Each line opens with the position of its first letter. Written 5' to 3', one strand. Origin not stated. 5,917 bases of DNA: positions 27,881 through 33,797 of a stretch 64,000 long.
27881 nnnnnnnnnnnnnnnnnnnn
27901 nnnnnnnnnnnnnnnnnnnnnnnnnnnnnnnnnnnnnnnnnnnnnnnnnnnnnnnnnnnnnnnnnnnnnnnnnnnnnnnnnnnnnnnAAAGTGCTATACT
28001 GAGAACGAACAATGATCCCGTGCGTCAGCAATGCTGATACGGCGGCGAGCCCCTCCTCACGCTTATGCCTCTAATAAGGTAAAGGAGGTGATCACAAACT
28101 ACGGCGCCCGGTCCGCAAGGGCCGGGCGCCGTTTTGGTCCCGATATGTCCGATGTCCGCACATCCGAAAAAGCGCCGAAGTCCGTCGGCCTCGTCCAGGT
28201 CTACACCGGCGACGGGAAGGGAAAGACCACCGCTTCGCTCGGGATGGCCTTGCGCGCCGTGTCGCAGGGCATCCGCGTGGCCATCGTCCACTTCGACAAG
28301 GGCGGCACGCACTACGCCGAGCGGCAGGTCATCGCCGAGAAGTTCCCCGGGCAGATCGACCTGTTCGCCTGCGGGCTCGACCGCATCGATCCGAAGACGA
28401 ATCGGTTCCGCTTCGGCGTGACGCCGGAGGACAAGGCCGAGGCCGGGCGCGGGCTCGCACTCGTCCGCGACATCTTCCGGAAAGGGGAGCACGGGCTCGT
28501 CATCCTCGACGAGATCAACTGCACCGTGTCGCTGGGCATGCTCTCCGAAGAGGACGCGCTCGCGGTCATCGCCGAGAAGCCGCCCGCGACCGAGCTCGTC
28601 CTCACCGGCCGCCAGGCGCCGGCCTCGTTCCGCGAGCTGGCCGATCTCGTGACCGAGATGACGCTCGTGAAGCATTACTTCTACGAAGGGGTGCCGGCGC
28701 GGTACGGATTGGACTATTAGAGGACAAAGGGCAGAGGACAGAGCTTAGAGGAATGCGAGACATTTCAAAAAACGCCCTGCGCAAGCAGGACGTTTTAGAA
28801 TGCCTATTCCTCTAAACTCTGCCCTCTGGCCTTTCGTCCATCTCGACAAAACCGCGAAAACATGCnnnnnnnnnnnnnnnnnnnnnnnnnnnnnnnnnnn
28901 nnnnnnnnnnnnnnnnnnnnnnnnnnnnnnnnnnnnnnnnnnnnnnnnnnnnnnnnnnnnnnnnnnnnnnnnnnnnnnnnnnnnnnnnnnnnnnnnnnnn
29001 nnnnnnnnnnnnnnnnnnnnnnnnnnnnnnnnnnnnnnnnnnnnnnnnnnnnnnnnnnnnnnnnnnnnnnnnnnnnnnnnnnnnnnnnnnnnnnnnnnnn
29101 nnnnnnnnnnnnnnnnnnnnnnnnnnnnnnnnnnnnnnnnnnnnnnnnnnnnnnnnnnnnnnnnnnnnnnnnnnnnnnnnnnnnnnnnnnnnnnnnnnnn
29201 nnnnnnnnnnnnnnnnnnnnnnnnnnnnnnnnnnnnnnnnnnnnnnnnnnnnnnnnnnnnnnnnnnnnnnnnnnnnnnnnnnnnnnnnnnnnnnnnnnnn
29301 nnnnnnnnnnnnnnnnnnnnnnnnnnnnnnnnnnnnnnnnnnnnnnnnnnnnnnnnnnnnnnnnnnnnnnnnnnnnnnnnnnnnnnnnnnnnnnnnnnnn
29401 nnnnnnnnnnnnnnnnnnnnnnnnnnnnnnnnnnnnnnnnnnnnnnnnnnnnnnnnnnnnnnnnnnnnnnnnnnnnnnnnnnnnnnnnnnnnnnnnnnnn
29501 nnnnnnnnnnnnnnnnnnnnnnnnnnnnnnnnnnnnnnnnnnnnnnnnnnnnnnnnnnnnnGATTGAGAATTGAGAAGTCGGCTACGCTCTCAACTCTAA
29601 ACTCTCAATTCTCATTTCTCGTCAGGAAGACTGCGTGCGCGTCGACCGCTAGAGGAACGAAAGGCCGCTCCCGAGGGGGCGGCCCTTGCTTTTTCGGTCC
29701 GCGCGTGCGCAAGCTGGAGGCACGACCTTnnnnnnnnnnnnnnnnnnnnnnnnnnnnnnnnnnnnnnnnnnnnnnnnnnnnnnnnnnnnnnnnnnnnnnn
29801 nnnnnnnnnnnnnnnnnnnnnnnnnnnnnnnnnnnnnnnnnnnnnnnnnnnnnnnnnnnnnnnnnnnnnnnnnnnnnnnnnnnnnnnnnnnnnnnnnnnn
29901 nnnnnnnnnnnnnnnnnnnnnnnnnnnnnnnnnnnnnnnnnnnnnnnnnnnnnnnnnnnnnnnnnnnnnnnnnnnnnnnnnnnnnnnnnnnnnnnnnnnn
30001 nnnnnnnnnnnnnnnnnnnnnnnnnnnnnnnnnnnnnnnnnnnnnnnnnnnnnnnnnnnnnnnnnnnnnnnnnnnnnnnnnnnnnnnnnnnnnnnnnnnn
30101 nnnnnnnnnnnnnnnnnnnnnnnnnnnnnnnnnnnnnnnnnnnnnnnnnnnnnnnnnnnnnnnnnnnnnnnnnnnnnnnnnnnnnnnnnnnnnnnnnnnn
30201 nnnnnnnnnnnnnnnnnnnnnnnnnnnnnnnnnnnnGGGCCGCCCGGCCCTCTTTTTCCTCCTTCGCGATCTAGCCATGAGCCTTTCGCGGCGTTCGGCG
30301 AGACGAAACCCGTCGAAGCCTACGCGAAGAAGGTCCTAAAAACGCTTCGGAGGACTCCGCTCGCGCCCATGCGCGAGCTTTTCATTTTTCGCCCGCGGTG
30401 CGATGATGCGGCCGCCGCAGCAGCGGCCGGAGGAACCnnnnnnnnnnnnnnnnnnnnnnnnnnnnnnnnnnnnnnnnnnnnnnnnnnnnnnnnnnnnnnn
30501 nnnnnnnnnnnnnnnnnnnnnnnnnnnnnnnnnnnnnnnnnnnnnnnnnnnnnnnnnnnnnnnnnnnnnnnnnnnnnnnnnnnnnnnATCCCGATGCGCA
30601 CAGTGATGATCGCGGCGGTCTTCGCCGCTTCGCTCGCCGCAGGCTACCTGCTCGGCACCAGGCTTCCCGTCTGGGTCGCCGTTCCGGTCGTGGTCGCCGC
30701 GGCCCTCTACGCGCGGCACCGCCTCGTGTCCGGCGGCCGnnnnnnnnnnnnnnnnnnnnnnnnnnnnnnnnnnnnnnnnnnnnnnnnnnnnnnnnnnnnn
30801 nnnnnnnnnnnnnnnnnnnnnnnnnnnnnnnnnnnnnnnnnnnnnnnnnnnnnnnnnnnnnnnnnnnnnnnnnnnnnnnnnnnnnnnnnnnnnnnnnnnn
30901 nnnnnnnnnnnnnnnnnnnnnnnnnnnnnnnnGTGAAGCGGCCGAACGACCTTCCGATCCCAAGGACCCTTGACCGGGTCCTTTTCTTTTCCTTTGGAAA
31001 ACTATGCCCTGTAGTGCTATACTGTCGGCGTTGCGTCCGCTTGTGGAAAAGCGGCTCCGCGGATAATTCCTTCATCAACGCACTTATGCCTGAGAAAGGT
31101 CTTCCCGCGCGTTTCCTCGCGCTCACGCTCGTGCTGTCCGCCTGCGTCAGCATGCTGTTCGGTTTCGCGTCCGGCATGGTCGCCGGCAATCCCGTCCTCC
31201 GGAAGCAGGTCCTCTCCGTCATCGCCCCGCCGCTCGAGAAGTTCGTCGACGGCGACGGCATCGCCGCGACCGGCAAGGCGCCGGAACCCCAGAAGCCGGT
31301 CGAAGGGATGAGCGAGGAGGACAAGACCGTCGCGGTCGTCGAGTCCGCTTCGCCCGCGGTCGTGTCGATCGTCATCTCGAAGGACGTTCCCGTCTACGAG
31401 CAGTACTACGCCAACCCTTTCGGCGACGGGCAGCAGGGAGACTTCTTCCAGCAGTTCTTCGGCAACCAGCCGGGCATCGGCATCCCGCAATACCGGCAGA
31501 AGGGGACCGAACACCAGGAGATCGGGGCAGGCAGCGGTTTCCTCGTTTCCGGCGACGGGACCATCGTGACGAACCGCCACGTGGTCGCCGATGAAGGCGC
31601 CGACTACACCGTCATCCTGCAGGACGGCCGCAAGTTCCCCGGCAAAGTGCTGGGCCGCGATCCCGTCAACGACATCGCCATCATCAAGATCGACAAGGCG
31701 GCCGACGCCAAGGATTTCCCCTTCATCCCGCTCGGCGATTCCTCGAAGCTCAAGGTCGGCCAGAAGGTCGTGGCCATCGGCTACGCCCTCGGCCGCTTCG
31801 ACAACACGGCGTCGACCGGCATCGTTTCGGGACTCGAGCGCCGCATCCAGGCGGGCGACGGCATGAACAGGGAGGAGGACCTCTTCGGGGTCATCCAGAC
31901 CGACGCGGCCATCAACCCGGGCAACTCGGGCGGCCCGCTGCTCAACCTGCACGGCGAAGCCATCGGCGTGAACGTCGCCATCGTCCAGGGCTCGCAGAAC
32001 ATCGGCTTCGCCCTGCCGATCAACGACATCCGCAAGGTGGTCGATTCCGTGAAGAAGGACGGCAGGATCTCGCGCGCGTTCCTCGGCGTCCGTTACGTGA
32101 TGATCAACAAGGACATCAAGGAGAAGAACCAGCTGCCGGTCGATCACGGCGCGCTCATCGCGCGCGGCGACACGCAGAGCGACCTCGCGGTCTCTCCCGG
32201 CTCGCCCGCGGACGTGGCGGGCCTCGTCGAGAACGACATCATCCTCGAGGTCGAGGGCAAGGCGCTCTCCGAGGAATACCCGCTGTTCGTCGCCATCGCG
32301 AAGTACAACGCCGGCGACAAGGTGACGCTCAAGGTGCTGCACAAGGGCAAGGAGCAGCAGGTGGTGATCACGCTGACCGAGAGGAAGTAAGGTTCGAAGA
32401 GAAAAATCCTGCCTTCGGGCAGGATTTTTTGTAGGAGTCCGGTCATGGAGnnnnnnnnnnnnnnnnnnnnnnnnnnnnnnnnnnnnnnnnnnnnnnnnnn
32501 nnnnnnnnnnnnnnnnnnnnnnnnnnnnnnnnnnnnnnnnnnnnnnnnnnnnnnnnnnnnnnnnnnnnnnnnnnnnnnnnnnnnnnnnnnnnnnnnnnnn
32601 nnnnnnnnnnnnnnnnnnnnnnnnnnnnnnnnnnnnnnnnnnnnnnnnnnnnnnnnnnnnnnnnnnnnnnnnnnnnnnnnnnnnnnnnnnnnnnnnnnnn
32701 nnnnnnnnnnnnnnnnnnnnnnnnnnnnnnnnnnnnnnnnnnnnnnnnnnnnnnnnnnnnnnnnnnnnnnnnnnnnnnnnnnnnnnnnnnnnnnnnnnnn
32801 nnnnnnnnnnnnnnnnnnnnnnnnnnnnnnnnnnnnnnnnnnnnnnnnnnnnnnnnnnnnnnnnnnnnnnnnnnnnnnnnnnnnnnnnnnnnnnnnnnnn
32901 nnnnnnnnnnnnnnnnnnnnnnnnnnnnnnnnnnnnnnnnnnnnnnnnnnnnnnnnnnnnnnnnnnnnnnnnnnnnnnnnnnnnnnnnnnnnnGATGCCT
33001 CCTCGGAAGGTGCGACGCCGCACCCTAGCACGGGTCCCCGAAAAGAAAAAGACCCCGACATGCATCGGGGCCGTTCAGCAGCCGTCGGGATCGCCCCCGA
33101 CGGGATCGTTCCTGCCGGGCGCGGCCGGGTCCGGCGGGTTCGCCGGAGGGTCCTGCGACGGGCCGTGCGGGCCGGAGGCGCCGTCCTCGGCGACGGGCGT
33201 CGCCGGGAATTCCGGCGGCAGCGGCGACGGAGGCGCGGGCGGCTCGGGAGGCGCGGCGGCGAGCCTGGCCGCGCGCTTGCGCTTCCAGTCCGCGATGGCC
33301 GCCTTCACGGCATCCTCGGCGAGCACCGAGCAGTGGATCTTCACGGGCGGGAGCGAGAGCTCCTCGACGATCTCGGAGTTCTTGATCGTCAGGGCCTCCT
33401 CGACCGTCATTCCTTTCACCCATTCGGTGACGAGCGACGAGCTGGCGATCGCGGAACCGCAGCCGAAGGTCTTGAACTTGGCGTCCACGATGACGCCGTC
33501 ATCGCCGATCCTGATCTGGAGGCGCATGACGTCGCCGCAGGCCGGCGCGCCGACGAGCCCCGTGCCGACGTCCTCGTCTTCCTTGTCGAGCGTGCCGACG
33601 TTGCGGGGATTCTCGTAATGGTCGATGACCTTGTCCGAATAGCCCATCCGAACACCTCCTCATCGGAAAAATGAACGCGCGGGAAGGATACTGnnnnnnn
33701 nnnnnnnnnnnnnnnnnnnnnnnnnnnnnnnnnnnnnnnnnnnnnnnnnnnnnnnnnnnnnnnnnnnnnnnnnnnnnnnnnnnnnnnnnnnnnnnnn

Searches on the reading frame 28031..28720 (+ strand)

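Call 56: search_protein_families(library=pfam, proteins=[window:28031-28720:+])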
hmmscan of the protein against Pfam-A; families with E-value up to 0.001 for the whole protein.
window:28031-28720:+ (229 aa): 1 family
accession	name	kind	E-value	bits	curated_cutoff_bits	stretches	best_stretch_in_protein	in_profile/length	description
PF02572.21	CobA_CobO_BtuR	-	7.6e-51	173.2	25.7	1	53-229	3-172/172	ATP:corrinoid adenosyltransferase BtuR/CobO/CobP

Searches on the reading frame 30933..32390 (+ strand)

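Call 57: search_protein_families(library=pfam, proteins=[window:30933-32390:+])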
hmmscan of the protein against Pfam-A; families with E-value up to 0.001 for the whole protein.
window:30933-32390:+ (485 aa): 5 families
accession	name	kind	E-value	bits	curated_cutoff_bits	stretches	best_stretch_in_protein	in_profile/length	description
PF13365.12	Trypsin_2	-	1e-35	124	27.6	1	200-346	1-144/144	Trypsin-like peptidase domain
PF00089.32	Trypsin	-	1.6e-18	67.8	20.6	1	201-369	28-219/220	Trypsin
PF13180.12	PDZ_2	-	1.9e-09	38.1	27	1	384-481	3-80/80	PDZ domain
PF17820.7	PDZ_6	-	5.6e-08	32.8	27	1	419-468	4-52/54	PDZ domain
PF00595.29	PDZ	-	3e-06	27.9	23.2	1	420-469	32-81/81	PDZ domain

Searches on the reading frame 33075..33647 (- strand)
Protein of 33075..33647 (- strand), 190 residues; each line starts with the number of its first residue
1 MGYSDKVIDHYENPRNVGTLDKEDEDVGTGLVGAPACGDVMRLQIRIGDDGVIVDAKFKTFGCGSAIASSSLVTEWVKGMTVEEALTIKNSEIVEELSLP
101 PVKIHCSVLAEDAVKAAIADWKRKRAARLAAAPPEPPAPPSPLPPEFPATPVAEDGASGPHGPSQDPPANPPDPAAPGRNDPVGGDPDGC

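Call 57: search_protein_families(library=pfam, proteins=[window:33075-33647:-])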
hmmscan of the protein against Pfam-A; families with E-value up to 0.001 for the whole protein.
window:33075-33647:- (190 aa): 1 family
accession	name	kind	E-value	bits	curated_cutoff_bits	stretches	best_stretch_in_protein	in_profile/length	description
PF01592.21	NifU_N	-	2.6e-53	180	22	1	3-126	2-125/127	NifU-like N terminal domain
